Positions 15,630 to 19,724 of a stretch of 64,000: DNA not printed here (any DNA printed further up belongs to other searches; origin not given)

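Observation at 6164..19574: Three consecutive giant secreted repeat proteins (RCC1 propellers, then PD40 propeller + LRR + cadherin-like, then LRR)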

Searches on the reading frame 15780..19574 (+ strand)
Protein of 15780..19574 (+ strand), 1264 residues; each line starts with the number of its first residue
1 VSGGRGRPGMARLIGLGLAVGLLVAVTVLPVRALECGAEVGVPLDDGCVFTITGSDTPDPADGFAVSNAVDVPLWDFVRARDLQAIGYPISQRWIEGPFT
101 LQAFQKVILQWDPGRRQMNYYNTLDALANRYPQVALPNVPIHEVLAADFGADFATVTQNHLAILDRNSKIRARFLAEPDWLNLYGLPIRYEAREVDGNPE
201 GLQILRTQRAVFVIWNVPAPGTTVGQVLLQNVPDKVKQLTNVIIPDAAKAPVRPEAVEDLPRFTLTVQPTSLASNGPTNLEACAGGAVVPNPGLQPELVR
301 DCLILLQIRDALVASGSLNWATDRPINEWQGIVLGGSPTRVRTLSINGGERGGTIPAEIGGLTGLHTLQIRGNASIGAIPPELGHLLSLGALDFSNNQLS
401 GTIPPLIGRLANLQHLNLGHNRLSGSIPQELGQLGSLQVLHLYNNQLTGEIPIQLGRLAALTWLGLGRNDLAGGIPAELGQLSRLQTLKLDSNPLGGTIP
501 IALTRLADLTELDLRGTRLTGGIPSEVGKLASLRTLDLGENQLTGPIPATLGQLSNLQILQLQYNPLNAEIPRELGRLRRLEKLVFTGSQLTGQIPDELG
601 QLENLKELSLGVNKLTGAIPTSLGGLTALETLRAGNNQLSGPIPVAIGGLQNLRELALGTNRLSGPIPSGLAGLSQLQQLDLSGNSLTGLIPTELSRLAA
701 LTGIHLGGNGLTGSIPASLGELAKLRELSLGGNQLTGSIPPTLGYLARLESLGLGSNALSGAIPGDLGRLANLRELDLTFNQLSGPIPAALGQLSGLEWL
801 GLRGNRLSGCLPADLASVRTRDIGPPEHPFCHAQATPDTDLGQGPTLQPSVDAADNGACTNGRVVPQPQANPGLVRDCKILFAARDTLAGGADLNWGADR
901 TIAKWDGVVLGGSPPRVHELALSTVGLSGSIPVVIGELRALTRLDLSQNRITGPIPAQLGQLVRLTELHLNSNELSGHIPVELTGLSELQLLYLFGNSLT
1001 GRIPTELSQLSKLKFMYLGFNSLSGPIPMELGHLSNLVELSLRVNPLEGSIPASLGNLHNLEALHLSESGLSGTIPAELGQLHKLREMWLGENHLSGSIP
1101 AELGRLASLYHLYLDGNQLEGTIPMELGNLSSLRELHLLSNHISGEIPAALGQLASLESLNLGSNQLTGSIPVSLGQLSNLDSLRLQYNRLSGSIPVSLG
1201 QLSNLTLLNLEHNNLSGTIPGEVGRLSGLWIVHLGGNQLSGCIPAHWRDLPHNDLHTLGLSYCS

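Call 6: search_protein_families(library=pfam, proteins=[window:15780-19574:+], max_evalue=0.01)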
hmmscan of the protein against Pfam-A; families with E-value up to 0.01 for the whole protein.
window:15780-19574:+ (1264 aa): 9 families
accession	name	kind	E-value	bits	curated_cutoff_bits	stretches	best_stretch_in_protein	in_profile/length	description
PF00560.39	LRR_1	-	2.2e-93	286.2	20.6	2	412-434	1-23/23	Leucine Rich Repeat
PF13855.12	LRR_8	-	8.1e-81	266.2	27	15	748-807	2-61/61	Leucine rich repeat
PF12799.13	LRR_4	-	5.5e-70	230.2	27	11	412-448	2-37/44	Leucine Rich repeats (2 copies)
PF23598.1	LRR_14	-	1.2e-63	215.5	40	8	503-612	43-148/353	Leucine-rich repeat region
PF23211.1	LRR_LRWD1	-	3.3e-18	66.5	28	1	577-661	14-96/190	Leucine-rich repeat and WD repeat-containing protein 1, LRR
PF24758.1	LRR_At5g56370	-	2.2e-12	47.5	27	0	1087-1165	15-96/227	FBD-associated F-box protein At5g56370, LRR repeats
PF24141.1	LRR_ComC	-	1.1e-08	35.6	27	0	1141-1220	200-273/288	EGF-like domain-containing protein ComC LRR domain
PF13516.12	LRR_6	-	1e-06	28.7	23.4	0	771-785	3-17/24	Leucine Rich repeat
PF18462.6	DUF5612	-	5.8e-05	23.4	25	0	574-621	61-108/143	Domain of unknown function (DUF5612)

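Call 11: find_encoding_contigs(protein=window:15807-19574:+, flank=10000, max_places=6)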
Protein window:15807-19574:+ (1255 aa): no gene with exactly this product is on record in the collection.
